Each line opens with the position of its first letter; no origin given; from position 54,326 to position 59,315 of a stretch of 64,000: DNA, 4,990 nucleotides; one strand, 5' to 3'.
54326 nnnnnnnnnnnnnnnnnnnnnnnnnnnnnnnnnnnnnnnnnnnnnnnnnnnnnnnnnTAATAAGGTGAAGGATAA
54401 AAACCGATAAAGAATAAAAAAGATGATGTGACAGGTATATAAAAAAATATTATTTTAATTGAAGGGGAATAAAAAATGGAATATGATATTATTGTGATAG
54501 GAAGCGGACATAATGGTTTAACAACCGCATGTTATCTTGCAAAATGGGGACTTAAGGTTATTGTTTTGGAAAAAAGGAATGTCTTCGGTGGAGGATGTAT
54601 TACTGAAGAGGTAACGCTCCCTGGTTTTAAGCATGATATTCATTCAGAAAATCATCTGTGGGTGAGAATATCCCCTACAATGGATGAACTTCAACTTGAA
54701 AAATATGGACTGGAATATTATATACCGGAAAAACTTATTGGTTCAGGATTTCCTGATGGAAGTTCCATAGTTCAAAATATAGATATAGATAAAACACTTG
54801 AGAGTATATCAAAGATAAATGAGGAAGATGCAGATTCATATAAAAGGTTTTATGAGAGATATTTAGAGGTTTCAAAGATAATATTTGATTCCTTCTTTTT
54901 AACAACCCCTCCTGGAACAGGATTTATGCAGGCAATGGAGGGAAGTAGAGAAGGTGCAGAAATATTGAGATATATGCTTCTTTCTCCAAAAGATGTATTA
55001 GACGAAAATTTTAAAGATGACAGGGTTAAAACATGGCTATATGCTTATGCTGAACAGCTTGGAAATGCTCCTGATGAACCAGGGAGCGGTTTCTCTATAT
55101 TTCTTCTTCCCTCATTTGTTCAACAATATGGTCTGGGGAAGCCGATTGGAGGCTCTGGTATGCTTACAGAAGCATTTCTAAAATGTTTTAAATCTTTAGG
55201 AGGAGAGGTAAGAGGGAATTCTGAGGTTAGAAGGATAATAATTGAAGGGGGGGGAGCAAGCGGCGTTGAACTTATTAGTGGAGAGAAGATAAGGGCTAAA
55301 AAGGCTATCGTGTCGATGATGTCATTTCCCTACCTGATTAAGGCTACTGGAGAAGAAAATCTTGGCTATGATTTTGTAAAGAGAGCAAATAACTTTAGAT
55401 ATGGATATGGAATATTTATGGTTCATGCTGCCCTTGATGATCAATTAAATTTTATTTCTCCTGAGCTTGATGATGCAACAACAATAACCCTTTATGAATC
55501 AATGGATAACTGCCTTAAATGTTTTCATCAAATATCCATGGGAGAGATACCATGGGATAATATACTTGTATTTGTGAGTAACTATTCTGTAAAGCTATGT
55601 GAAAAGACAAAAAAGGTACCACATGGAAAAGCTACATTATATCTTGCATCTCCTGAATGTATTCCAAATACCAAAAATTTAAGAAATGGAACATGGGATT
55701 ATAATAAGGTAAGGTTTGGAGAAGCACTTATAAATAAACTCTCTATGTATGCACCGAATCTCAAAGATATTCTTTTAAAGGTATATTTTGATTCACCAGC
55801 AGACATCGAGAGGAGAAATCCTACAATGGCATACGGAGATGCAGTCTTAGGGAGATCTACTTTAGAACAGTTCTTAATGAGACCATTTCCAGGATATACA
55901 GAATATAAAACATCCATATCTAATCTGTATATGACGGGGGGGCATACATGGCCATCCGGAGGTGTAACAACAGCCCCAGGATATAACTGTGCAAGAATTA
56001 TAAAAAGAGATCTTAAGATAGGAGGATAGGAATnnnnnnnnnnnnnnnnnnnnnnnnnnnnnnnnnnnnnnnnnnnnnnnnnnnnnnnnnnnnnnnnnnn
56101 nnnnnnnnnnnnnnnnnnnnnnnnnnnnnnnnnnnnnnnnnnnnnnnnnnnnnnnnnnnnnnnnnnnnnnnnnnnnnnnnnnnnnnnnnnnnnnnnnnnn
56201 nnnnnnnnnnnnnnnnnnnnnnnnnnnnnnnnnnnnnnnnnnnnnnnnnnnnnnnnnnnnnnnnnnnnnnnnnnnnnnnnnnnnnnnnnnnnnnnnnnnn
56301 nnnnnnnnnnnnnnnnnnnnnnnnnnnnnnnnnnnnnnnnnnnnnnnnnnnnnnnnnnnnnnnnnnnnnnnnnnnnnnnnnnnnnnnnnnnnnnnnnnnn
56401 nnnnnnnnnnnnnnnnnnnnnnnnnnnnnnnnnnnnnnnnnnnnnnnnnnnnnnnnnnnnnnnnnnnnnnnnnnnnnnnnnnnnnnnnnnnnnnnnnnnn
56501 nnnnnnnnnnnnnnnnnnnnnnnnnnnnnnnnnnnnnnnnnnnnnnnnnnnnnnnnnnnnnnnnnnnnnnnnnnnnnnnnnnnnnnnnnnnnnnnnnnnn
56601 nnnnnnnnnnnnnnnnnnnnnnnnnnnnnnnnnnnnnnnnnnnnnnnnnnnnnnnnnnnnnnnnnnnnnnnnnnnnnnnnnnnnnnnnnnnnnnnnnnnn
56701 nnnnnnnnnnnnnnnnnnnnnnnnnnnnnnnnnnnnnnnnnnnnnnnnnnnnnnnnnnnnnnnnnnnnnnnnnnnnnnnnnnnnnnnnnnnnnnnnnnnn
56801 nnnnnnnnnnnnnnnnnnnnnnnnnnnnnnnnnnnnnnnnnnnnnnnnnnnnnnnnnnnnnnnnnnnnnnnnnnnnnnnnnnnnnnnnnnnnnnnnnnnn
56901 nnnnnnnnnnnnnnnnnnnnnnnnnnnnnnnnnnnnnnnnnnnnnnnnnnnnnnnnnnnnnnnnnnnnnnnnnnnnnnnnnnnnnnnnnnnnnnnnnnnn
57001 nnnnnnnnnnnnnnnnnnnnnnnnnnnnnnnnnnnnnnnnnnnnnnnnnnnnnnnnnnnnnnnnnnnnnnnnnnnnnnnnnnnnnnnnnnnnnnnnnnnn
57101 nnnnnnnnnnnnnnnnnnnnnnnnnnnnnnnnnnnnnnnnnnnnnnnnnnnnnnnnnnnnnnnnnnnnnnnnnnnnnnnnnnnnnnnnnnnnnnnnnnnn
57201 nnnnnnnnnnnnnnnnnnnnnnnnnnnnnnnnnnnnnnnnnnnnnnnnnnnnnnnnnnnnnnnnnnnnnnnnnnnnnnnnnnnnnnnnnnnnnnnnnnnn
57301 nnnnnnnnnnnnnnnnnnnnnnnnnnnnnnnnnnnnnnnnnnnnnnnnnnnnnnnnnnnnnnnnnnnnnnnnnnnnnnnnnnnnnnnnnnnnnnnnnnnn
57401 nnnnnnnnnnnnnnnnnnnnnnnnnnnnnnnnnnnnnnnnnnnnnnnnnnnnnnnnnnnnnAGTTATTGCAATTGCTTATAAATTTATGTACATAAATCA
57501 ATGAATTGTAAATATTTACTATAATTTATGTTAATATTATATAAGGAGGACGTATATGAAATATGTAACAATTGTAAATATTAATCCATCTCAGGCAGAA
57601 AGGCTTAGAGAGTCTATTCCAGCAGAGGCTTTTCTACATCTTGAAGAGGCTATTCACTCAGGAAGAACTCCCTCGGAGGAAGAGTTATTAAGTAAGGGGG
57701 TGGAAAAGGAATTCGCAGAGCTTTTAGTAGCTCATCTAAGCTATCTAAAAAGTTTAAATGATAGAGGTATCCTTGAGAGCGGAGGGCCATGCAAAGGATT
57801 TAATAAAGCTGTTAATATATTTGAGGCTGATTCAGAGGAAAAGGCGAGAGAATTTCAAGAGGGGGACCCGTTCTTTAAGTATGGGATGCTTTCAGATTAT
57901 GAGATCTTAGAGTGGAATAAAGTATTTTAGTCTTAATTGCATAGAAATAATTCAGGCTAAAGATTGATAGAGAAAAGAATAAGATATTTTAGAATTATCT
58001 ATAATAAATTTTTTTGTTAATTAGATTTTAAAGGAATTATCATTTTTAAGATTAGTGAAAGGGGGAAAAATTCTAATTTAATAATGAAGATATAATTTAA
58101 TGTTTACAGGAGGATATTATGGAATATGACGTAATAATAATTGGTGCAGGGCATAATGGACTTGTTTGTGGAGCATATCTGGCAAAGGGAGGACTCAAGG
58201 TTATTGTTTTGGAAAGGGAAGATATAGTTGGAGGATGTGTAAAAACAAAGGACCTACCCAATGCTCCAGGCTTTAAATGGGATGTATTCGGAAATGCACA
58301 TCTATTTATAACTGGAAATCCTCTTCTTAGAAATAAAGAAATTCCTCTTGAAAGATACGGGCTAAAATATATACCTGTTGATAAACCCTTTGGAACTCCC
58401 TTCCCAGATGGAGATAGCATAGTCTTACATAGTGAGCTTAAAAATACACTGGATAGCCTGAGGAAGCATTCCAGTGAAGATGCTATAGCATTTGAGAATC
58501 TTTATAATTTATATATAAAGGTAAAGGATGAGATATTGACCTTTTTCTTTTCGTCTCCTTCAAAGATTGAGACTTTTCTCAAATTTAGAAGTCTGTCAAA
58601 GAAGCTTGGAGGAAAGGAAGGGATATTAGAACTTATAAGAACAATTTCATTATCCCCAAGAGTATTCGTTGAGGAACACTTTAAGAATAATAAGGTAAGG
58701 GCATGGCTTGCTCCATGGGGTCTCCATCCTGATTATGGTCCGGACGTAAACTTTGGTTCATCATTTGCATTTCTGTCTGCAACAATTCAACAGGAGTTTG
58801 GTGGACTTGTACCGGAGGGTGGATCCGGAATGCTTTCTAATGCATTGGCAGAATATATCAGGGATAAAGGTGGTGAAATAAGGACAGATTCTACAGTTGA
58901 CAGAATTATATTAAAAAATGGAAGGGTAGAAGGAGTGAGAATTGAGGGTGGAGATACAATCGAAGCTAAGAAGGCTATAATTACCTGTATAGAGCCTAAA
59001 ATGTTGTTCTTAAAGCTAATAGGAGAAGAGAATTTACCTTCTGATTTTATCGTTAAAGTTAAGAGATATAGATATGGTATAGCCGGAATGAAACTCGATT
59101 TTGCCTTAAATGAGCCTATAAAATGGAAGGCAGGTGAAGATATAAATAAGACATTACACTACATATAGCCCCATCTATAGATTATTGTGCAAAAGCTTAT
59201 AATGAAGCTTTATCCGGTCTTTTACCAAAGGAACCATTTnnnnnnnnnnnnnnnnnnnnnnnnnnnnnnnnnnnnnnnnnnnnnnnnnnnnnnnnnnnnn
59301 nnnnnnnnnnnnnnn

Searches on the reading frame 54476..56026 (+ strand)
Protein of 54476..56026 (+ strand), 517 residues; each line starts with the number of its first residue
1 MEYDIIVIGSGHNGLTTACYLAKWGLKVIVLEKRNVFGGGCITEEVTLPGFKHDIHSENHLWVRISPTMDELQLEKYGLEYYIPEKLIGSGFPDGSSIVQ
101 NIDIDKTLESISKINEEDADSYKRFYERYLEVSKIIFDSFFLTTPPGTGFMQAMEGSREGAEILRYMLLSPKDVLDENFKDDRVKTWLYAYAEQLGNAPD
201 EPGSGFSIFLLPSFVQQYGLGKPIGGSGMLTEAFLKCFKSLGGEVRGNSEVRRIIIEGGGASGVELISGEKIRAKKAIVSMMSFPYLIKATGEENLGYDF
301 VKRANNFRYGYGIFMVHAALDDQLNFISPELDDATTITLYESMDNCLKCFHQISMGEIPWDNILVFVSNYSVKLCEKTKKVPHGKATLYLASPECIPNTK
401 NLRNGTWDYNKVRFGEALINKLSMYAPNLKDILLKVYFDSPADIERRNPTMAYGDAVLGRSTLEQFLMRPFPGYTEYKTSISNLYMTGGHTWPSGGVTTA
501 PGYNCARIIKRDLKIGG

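Call 7: search_protein_families(library=pfam, proteins=[window:54476-56026:+])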
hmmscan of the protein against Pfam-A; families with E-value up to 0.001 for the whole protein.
window:54476-56026:+ (517 aa): 8 families
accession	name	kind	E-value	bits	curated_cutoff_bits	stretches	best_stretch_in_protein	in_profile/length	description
PF01266.30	DAO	-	1.6e-12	48.1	27.9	1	4-40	1-37/353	FAD dependent oxidoreductase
PF13450.12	NAD_binding_8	-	7.7e-11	42.5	21.9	1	7-56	1-48/68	NAD(P)-binding Rossmann-like domain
PF01593.30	Amino_oxidase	-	7.3e-09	35.9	19.8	1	214-280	188-253/443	Flavin containing amine oxidoreductase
PF01946.23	Thi4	-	2.7e-08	33.8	26.2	1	1-41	16-57/235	Thi4 family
PF07992.20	Pyr_redox_2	-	1e-07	32.1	26.1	1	3-59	1-57/291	Pyridine nucleotide-disulphide oxidoreductase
PF00890.30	FAD_binding_2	-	7.9e-07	29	20.4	1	4-39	1-36/414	FAD binding domain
PF03486.20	HI0933_like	-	2.3e-05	24.4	50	0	4-38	2-36/244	HI0933-like protein Rossmann domain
PF12831.13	FAD_oxidored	-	0.00012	22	27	1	4-41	1-38/416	FAD dependent oxidoreductase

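Call 9: search_protein_families(library=ncbifam, proteins=[window:54476-56026:+])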
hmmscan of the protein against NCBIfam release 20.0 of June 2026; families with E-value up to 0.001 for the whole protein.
window:54476-56026:+ (517 aa): 57 families (the best 25 are shown)
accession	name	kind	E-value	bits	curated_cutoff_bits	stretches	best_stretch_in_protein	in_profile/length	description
NF045689.1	BCarotKetCrtO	equivalog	3.4e-78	263.6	1000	1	2-510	3-536/563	beta-carotene ketolase CrtO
TIGR02734.1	crtI_fam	subfamily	1.8e-24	86.3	238.1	1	5-499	1-476/504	phytoene desaturase family protein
TIGR02730.1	carot_isom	equivalog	1.6e-20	73.4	586.9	1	3-513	1-492/493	carotenoid isomerase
NF045637.1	carotdesatCrtDProt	equivalog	2.9e-18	65.7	580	2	94-279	90-273/485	1-hydroxycarotenoid 3,4-desaturase CrtD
NF058655.1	CrtID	equivalog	1e-13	51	640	1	5-280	1-270/478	bifunctional phytoene desaturase/3,4-desaturase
NF005560.0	PRK07233.1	equivalog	9.5e-11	41.2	252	1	4-55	2-56/435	hypothetical protein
NF004789.0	PRK06134.1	subfamily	4.8e-10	38.6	747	1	2-40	12-50/581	FAD-dependent oxidoreductase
TIGR00292.1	TIGR00292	equivalog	1.5e-09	37.5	148.3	1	1-41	20-60/254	sulfide-dependent adenosine diphosphate thiazole synthase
NF005548.0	PRK07208.1-4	equivalog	3.6e-09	35.7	389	1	4-57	5-56/488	hypothetical protein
NF042421.1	hydcarot_desat_CrtD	equivalog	1.2e-08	33.9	500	1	5-265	4-261/487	1-hydroxycarotenoid 3,4-desaturase CrtD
NF003585.0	PRK05249.1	equivalog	1.3e-08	33.9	465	1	2-43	6-47/464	Si-specific NAD(P)(+) transhydrogenase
TIGR02733.1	desat_CrtD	equivalog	1.7e-08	33.6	549.7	1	4-41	3-40/492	C-3',4' desaturase CrtD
NF005882.1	PRK07843.1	equivalog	2e-07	29.9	788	1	2-40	1-39/547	3-oxosteroid 1-dehydrogenase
TIGR01813.1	flavo_cyto_c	subfamily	2.1e-07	30.1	285.45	1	4-42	1-40/444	flavocytochrome c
NF053676.1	4oxCHCAChcC1Cy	equivalog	3.3e-07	29.1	1000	1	2-40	1-39/528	4-oxocyclohexanecarboxylate 2-dehydrogenase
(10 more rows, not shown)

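Call 93: find_homologous_proteins(query=window:54476-56026:+, max_evalue=1e-30)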
Query window:54476-56026:+ (517 aa): 1386 proteins with E <= 1e-30 among 8000 candidates; the best 120 are listed.
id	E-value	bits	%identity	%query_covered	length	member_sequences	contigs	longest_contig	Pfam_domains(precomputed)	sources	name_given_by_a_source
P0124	0.0e+0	1201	100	100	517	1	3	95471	PF01946.24,PF01266.31,PF01593.31,PF13450.13,PF00890.31,PF07992.21,PF03486.21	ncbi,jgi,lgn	jgi:phytoene dehydrogenase-like protein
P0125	5.6e-189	647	54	99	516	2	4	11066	PF01946.24,PF01266.31,PF01593.31,PF13450.13,PF00890.31,PF07992.21,PF03486.21,PF01134.29,PF12831.14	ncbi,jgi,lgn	jgi:phytoene dehydrogenase-like protein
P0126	1.3e-96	342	38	99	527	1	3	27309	PF01946.24,PF01266.31,PF01593.31,PF13450.13,PF07992.21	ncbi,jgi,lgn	jgi:phytoene dehydrogenase-like protein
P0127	8.7e-92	326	36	99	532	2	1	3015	PF01946.24,PF01266.31,PF01593.31,PF13450.13,PF00890.31,PF07992.21,PF01134.29,PF12831.14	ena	-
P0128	1.3e-90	323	38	99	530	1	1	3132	PF01946.24,PF01266.31,PF01593.31,PF13450.13,PF07992.21,PF01134.29,PF12831.14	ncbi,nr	ncbi:MAG: NAD(P)/FAD-dependent oxidoreductase, partial [Thermodesulfobacteriota bacterium]|nr:NAD(P)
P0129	3.5e-90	321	37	99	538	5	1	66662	PF01946.24,PF01266.31,PF01593.31,PF13450.13,PF07992.21,PF00996.25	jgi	jgi:phytoene dehydrogenase-like protein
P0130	2.4e-87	312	35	99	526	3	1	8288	PF01946.24,PF01266.31,PF01593.31,PF13450.13,PF00890.31,PF07992.21,PF00070.34,PF03486.21,PF01134.29,PF12831.14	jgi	jgi:phytoene dehydrogenase-like protein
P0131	8.8e-84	300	37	99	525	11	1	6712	PF01946.24,PF01266.31,PF01593.31,PF13450.13,PF07992.21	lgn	-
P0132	1.3e-82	296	34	99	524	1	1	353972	PF01946.24,PF01266.31,PF01593.31,PF13450.13,PF00890.31,PF07992.21,PF03486.21,PF12831.14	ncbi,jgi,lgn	jgi:phytoene dehydrogenase-like protein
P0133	1.1e-81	293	35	100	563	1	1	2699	PF01946.24,PF01266.31,PF01593.31,PF13450.13,PF07992.21,PF00070.34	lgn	-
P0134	3.7e-81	291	35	99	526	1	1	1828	PF01946.24,PF01266.31,PF01593.31,PF13450.13,PF00890.31,PF07992.21,PF00070.34,PF03486.21,PF00996.25,PF05834.19,PF12831.14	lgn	-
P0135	5.2e-81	291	35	94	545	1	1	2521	PF01946.24,PF01266.31,PF01593.31,PF13450.13,PF00996.25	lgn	-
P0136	8.2e-81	290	35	95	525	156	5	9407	PF01266.31,PF01593.31,PF13450.13,PF00890.31,PF07992.21,PF03486.21,PF12831.14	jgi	-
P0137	1.0e-80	290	34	99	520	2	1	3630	PF01946.24,PF01266.31,PF01593.31,PF13450.13,PF00890.31,PF07992.21,PF00070.34,PF03486.21,PF12831.14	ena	-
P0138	1.4e-80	289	34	99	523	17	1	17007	PF01946.24,PF01266.31,PF01593.31,PF13450.13,PF00890.31,PF07992.21,PF00070.34,PF03486.21,PF01134.29,PF12831.14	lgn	-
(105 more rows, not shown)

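Call 94: find_encoding_contigs(protein=P0125, flank=10000, max_places=2)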
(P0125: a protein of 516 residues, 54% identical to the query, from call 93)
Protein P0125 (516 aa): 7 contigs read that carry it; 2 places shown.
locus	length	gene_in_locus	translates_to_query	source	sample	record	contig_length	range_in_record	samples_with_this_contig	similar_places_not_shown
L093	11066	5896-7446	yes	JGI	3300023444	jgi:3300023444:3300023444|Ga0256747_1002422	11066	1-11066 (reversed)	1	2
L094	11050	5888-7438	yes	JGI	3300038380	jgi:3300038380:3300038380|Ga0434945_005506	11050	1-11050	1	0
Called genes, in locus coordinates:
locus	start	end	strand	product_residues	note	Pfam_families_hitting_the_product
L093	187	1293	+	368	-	PF13439:Glyco_transf_4, PF00534:Glycos_transf_1, PF13692:Glyco_trans_1_4, PF13524:Glyco_trans_1_2, PF00982:Glyco_transf_20 (weak)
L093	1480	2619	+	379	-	PF02771:Acyl-CoA_dh_N, PF02770:Acyl-CoA_dh_M, PF00441:Acyl-CoA_dh_1, PF08028:Acyl-CoA_dh_2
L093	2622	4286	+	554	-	PF01642:MM_CoA_mutase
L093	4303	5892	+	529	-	PF00890:FAD_binding_2 (faint), PF01134:GIDA (faint), PF01266:DAO (faint), PF01593:Amino_oxidase, PF13450:NAD_binding_8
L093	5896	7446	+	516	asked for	PF00890:FAD_binding_2 (weak), PF01134:GIDA (faint), PF01266:DAO, PF01593:Amino_oxidase, PF01946:Thi4, PF07992:Pyr_redox_2 (weak), PF12831:FAD_oxidored (weak), PF13450:NAD_binding_8, +1 more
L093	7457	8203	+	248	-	PF00106:adh_short, PF08659:KR, PF13561:adh_short_C2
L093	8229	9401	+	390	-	PF03349:Toluene_X, PF13505:OMP_b-brl (weak)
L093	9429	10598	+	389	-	PF03349:Toluene_X, PF13505:OMP_b-brl (faint)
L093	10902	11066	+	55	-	?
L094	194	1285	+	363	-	PF13439:Glyco_transf_4, PF00534:Glycos_transf_1, PF13692:Glyco_trans_1_4, PF13524:Glyco_trans_1_2, PF00982:Glyco_transf_20 (weak)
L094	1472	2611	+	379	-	PF02771:Acyl-CoA_dh_N, PF02770:Acyl-CoA_dh_M, PF00441:Acyl-CoA_dh_1, PF08028:Acyl-CoA_dh_2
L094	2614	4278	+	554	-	PF01642:MM_CoA_mutase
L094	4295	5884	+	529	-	PF00890:FAD_binding_2 (faint), PF01134:GIDA (faint), PF01266:DAO (faint), PF01593:Amino_oxidase, PF13450:NAD_binding_8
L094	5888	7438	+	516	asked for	PF00890:FAD_binding_2 (weak), PF01134:GIDA (faint), PF01266:DAO, PF01593:Amino_oxidase, PF01946:Thi4, PF07992:Pyr_redox_2 (weak), PF12831:FAD_oxidored (weak), PF13450:NAD_binding_8, +1 more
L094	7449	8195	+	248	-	PF00106:adh_short, PF08659:KR, PF13561:adh_short_C2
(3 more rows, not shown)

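Call 95: find_encoding_contigs(protein=P0126, flank=10000, max_places=2)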
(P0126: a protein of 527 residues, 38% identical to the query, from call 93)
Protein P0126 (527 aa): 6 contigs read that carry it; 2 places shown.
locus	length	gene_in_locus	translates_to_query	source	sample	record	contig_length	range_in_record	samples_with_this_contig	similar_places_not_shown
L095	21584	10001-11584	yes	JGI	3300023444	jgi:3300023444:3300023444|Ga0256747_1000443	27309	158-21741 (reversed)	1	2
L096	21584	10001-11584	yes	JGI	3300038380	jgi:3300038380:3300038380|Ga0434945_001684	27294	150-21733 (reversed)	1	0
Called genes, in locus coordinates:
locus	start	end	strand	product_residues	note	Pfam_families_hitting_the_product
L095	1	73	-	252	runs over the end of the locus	PF20772:TACO1_YebC_N, PF01709:Transcrip_reg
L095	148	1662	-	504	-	PF16743:PliI (faint), PF13517:FG-GAP_3 (weak)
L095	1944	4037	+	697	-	PF03968:LptD_N, PF19838:LptD_2, PF04453:LptD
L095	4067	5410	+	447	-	PF20695:UbiD_N, PF01977:UbiD, PF20696:UbiD_C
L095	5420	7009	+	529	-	PF00070:Pyr_redox (faint), PF00890:FAD_binding_2 (faint), PF00996:GDI (faint), PF01266:DAO, PF01593:Amino_oxidase, PF01946:Thi4 (weak), PF12831:FAD_oxidored (weak), PF13450:NAD_binding_8, +1 more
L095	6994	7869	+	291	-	PF01040:UbiA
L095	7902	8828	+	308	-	PF01136:Peptidase_U32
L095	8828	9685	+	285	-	PF01136:Peptidase_U32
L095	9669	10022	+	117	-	PF02036:SCP2, PF14864:Alkyl_sulf_C (weak)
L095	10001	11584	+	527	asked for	PF01266:DAO, PF01593:Amino_oxidase, PF01946:Thi4, PF07992:Pyr_redox_2 (faint), PF13450:NAD_binding_8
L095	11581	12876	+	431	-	PF00206:Lyase_1, PF10397:ADSL_C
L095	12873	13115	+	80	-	PF02700:PurS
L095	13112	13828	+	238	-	PF13507:GATase_5, PF01965:DJ-1_PfpI (weak), PF07685:GATase_3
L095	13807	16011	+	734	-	PF18072:FGAR-AT_linker, PF00586:AIRS, PF02769:AIRS_C, PF00586:AIRS, PF02769:AIRS_C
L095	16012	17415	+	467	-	PF13230:GATase_4 (weak), PF13522:GATase_6, PF13537:GATase_7, PF00156:Pribosyltran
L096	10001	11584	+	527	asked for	PF01266:DAO, PF01593:Amino_oxidase, PF01946:Thi4, PF07992:Pyr_redox_2 (faint), PF13450:NAD_binding_8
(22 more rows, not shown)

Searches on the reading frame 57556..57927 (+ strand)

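Call 7: search_protein_families(library=pfam, proteins=[window:57556-57927:+])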
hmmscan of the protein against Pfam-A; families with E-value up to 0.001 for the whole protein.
window:57556-57927:+ (124 aa): 1 family
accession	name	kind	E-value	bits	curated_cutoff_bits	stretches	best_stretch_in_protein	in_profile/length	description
PF03795.20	YCII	-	1.5e-10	41.8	24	1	50-121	14-95/95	YCII-related domain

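Call 9: search_protein_families(library=ncbifam, proteins=[window:57556-57927:+])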
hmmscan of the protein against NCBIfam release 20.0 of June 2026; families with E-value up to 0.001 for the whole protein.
window:57556-57927:+ (124 aa): 5 families
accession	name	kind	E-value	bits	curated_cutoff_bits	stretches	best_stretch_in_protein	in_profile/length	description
NF009506.0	PRK12864.1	equivalog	1.6e-10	41.3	106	1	59-124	24-89/89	YciI-like protein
NF009508.0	PRK12866.1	equivalog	1.1e-07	31.9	108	1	58-123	22-88/97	YciI-like protein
NF009507.0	PRK12865.1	equivalog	4.6e-07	30.1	149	1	59-124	23-92/97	YciI-like protein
NF009502.0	PRK12863.1-1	equivalog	2.8e-05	24.3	137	1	59-124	23-90/96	YciI-like protein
NF009503.0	PRK12863.1-3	equivalog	0.00036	20.8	145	1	83-124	50-91/98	YciI-like protein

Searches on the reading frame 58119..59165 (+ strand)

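Call 7: search_protein_families(library=pfam, proteins=[window:58119-59165:+])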
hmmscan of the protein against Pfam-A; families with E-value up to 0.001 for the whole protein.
window:58119-59165:+ (349 aa): 12 families
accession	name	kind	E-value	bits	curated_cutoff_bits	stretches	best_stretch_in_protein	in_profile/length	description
PF01593.30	Amino_oxidase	-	2.1e-13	50.8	19.8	1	14-290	3-254/443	Flavin containing amine oxidoreductase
PF01266.30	DAO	-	2.1e-12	47.7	27.9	1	4-39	1-37/353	FAD dependent oxidoreductase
PF13450.12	NAD_binding_8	-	7.7e-11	42.6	21.9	1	7-65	1-54/68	NAD(P)-binding Rossmann-like domain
PF01946.23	Thi4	-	6.6e-09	35.8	26.2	1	1-40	16-56/235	Thi4 family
PF07992.20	Pyr_redox_2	-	1.6e-08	34.8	26.1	1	3-52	1-52/291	Pyridine nucleotide-disulphide oxidoreductase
PF00890.30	FAD_binding_2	-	1.3e-07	31.6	20.4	1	4-40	1-37/414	FAD binding domain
PF03486.20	HI0933_like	-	4.3e-07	30.1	50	1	4-38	2-36/244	HI0933-like protein Rossmann domain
PF00070.33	Pyr_redox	-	1.2e-05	26.1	22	0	5-36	2-33/82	Pyridine nucleotide-disulphide oxidoreductase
PF01134.28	GIDA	-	1.4e-05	24.8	22.1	0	4-31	1-28/391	Glucose inhibited division protein A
PF12831.13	FAD_oxidored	-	2.2e-05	24.4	27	1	4-41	1-38/416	FAD dependent oxidoreductase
PF01494.25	FAD_binding_3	-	0.00026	20.8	22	1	2-34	1-33/349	FAD binding domain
PF00996.24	GDI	-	0.00067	18.7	23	0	2-39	4-41/436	GDP dissociation inhibitor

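Call 9: search_protein_families(library=ncbifam, proteins=[window:58119-59165:+])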
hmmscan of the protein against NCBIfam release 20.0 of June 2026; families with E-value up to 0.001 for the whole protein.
window:58119-59165:+ (349 aa): 62 families (the best 25 are shown)
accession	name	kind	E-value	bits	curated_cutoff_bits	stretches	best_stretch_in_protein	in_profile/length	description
NF045689.1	BCarotKetCrtO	equivalog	4.2e-58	197.3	1000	1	2-340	3-351/563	beta-carotene ketolase CrtO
TIGR02730.1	carot_isom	equivalog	1.2e-16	60.7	586.9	2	225-318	216-309/493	carotenoid isomerase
NF045637.1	carotdesatCrtDProt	equivalog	2.3e-16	59.4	580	2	219-304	203-288/485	1-hydroxycarotenoid 3,4-desaturase CrtD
NF005560.0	PRK07233.1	equivalog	3.4e-15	55.8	252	2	233-291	195-252/435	hypothetical protein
TIGR02734.1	crtI_fam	subfamily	1.6e-14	53.5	238.1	1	5-287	1-268/504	phytoene desaturase family protein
TIGR02733.1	desat_CrtD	equivalog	1.4e-11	43.8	549.7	1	4-43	3-42/492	C-3',4' desaturase CrtD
NF058655.1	CrtID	equivalog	4.2e-11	42.4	640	1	5-283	1-265/478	bifunctional phytoene desaturase/3,4-desaturase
NF005548.0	PRK07208.1-4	equivalog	1.4e-10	40.4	389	1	4-64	5-60/488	hypothetical protein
NF005547.0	PRK07208.1-3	equivalog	1.5e-10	40.4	380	1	4-68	6-65/465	hypothetical protein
TIGR01292.1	TRX_reduct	equivalog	3.8e-09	35.8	343.45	1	3-59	1-57/300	thioredoxin-disulfide reductase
TIGR00292.1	TIGR00292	equivalog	3.9e-09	36.1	148.3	1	1-40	20-59/254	sulfide-dependent adenosine diphosphate thiazole synthase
TIGR02731.1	phytoene_desat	equivalog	5e-09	35.4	569.4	1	5-43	2-40/453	15-cis-phytoene desaturase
NF053676.1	4oxCHCAChcC1Cy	equivalog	9.9e-09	34.1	1000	1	2-40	1-39/528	4-oxocyclohexanecarboxylate 2-dehydrogenase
NF005545.0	PRK07208.1-1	equivalog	3.1e-08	32.4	451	1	3-59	8-62/504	hypothetical protein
NF006130.0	PRK08274.1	equivalog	3.9e-08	32.5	369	1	231-290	126-189/467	FAD-dependent tricarballylate dehydrogenase TcuA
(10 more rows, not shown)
